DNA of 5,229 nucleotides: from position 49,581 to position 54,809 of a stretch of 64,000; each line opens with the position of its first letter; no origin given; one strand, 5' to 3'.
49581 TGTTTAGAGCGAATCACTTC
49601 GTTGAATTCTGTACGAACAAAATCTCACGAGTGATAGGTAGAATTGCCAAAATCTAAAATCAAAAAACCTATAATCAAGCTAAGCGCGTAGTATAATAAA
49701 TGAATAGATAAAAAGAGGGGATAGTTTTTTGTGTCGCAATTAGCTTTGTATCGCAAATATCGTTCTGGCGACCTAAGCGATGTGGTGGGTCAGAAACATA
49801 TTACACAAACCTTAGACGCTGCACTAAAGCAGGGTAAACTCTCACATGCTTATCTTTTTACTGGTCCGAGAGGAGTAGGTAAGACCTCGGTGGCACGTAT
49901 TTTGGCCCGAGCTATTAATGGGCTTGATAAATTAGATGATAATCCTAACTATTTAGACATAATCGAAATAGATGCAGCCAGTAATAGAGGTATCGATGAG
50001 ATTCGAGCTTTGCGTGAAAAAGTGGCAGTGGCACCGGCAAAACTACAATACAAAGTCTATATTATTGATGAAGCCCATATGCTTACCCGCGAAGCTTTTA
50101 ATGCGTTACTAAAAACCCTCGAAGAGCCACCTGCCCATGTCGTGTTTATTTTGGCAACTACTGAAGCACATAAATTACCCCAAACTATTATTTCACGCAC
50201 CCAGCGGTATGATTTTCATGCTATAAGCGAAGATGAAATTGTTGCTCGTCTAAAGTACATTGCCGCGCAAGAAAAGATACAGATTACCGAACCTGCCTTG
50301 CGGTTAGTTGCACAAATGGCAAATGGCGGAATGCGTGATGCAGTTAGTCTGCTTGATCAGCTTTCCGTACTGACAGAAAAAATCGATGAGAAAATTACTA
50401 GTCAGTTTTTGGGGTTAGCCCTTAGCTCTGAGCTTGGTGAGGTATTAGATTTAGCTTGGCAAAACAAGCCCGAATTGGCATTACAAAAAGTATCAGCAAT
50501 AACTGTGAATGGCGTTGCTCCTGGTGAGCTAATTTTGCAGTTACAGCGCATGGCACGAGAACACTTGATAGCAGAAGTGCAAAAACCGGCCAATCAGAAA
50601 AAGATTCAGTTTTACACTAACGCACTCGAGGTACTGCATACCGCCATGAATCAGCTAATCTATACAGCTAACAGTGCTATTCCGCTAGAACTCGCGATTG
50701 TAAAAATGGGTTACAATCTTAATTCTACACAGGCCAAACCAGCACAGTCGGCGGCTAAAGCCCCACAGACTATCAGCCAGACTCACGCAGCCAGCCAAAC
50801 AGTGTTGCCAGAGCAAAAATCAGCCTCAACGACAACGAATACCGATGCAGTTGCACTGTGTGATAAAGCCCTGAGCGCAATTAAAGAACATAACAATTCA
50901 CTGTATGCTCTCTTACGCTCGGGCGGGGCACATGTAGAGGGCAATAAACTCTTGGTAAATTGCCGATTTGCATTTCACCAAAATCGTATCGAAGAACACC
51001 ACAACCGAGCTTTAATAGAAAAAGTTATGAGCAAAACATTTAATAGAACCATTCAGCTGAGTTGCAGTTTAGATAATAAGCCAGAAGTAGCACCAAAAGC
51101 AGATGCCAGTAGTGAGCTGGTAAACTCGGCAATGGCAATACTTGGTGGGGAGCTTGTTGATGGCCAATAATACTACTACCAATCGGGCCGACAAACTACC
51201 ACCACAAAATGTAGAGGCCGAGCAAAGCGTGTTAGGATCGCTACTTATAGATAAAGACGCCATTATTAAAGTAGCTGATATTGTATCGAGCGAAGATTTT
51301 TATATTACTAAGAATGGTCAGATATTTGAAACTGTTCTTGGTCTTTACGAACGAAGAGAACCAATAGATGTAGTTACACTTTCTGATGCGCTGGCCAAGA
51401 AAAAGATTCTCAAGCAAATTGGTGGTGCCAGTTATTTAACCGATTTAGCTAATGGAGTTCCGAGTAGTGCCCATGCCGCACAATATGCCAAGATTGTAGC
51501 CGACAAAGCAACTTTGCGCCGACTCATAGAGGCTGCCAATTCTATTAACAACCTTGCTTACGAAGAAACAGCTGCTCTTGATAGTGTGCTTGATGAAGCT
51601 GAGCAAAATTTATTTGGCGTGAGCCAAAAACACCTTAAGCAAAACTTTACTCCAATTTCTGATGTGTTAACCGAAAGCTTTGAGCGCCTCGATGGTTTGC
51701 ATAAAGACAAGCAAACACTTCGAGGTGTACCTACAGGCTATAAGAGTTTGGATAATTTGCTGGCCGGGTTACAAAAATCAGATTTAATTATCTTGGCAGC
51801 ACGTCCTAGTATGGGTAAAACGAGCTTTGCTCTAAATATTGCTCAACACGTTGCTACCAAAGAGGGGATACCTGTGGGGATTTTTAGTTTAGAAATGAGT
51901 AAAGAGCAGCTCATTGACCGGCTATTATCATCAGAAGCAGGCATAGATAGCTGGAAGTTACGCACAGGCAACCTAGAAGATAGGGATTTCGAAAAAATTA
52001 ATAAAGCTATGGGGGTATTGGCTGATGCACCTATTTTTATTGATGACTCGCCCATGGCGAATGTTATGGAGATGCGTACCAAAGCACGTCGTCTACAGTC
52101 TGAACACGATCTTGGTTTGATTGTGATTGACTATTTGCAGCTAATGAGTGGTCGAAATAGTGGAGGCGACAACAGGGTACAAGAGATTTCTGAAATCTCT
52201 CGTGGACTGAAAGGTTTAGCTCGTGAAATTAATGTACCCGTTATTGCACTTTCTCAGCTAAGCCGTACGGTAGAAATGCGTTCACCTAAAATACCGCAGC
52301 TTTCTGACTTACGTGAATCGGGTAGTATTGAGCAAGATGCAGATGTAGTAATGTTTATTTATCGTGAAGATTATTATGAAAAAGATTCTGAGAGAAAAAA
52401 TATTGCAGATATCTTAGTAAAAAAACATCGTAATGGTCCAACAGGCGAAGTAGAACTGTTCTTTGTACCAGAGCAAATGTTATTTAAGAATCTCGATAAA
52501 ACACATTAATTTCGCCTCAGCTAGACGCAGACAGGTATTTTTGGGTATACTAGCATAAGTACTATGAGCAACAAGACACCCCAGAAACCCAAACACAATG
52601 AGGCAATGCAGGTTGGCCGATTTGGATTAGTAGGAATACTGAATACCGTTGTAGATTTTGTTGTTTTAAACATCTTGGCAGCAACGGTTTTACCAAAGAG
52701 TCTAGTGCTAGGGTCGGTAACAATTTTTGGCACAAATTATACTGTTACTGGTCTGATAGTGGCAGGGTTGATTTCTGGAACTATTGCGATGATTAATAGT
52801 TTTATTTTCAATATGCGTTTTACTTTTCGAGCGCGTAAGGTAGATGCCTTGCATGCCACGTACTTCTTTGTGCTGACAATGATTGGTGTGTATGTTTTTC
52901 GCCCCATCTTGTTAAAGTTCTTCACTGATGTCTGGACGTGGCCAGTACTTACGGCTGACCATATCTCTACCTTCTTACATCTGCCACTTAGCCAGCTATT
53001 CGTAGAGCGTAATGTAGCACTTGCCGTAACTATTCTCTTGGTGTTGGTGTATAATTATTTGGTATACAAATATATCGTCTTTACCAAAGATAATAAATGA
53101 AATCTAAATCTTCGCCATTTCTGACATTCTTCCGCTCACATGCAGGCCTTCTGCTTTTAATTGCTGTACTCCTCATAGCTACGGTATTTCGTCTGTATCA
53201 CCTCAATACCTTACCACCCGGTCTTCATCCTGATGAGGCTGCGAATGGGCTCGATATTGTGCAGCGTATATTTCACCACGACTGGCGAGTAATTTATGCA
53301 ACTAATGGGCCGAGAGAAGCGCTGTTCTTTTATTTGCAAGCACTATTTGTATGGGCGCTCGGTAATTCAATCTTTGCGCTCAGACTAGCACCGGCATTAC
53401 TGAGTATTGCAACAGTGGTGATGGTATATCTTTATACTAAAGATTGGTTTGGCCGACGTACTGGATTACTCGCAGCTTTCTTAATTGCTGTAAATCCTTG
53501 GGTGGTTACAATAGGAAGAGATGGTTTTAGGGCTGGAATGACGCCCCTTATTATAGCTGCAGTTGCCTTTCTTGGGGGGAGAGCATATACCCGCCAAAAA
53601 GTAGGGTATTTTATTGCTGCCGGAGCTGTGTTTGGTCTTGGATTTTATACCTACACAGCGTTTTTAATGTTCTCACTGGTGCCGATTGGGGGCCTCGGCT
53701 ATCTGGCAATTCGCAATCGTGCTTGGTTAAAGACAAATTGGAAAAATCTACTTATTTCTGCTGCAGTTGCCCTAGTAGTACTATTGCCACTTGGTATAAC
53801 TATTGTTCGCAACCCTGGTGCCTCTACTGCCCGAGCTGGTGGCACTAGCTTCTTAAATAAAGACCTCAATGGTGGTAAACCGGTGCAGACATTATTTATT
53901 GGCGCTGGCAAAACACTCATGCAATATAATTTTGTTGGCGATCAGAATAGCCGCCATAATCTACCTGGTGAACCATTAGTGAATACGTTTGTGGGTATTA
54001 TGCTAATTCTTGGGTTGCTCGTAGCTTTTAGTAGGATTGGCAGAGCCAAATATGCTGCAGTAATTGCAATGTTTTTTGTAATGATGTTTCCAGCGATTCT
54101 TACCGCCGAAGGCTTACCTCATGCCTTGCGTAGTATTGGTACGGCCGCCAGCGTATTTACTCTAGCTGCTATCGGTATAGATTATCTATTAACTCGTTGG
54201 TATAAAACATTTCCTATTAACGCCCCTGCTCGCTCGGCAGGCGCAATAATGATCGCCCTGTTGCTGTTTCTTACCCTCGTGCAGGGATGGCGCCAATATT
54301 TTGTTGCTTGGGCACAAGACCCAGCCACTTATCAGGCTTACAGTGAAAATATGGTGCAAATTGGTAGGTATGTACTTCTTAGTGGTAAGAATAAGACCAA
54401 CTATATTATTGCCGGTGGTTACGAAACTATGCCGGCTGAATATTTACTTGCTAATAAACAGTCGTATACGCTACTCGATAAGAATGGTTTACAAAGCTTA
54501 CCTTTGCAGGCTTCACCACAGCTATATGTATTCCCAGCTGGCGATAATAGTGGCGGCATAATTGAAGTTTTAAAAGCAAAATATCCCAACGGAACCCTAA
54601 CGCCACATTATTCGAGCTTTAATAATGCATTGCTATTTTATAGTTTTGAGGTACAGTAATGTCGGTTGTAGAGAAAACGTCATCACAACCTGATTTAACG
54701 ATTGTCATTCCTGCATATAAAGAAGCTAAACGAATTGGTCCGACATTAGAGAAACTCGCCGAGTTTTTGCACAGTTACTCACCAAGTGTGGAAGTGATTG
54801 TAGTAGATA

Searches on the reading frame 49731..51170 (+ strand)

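Call 69: search_protein_families(library=pfam, proteins=[window:49731-51170:+], max_evalue=0.0001)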
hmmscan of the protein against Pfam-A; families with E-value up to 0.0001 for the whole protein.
window:49731-51170:+ (479 aa): 11 families
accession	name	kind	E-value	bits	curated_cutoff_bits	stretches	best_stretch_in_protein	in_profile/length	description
PF13177.12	DNA_pol3_delta2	-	3.7e-35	121.7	27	1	20-164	1-159/161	DNA polymerase III, delta subunit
PF00004.35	AAA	-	1.3e-13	51.9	21.2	1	42-161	2-124/131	ATPase family associated with various cellular activities (AAA)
PF22608.2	DNAX_ATPase_lid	-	8.5e-13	48.3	27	1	169-210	1-42/49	DNA polymerase III clamp loader subunit, ATPase lid domain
PF13401.12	AAA_22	-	5.4e-07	30.4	27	1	42-144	9-123/130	AAA domain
PF05496.18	RuvB_N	-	4.2e-06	27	27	1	12-72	3-67/159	Holliday junction DNA helicase RuvB P-loop domain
PF07728.20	AAA_5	-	5.5e-06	26.9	22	1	42-136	3-96/139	AAA domain (dynein-related subfamily)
PF06068.19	TIP49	-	6.3e-06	26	23.8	0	103-168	271-331/347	TIP49 P-loop domain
PF20964.2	DnaX_C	-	9.1e-06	26.1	26.2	1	379-458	18-99/113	DNA polymerase III subunit tau, C-terminal domain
PF13173.12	AAA_14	-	1e-05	26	27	1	40-152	4-106/129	AAA domain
PF13604.12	AAA_30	-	3.2e-05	24.2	27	0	41-140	21-122/191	AAA domain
PF01078.27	Mg_chelatase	-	9.8e-05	22.3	20.3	0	14-64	1-48/207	Magnesium chelatase, subunit ChlI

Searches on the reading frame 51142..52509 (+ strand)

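Call 69: search_protein_families(library=pfam, proteins=[window:51142-52509:+], max_evalue=0.0001)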
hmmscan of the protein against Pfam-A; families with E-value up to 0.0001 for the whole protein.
window:51142-52509:+ (455 aa): 3 families
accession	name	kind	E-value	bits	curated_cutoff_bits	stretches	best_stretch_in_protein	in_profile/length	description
PF03796.21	DnaB_C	-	1.4e-111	372.4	27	1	195-450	1-255/255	DnaB-like helicase C terminal domain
PF00772.26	DnaB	-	5.1e-35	120.1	23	1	20-121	2-103/103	DnaB-like helicase N terminal domain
PF13481.12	AAA_25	-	1.1e-14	54.9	27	1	201-373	20-190/195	AAA domain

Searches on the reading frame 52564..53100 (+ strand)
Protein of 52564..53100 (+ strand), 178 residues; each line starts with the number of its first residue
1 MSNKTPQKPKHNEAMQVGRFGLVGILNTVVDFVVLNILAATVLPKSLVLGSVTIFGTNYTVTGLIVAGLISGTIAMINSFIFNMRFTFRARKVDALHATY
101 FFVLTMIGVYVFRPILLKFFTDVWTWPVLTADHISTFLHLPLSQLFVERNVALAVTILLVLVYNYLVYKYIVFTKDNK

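Call 69: search_protein_families(library=pfam, proteins=[window:52564-53100:+], max_evalue=0.0001)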
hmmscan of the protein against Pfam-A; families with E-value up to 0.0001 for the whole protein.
window:52564-53100:+ (178 aa): 1 family
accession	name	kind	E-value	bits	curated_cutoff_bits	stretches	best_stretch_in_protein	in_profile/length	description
PF04138.20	GtrA_DPMS_TM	-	2.6e-11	44.2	26.1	1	19-173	1-117/117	GtrA/DPMS, transmembrane domain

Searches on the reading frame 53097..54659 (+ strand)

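Call 69: search_protein_families(library=pfam, proteins=[window:53097-54659:+], max_evalue=0.0001)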
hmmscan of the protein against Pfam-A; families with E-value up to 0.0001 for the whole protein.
window:53097-54659:+ (520 aa): 1 family
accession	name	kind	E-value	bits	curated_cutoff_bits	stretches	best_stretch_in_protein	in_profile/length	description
PF13231.12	PMT_2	-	1.1e-16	61.9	26.1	1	76-231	5-156/160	Dolichyl-phosphate-mannose-protein mannosyltransferase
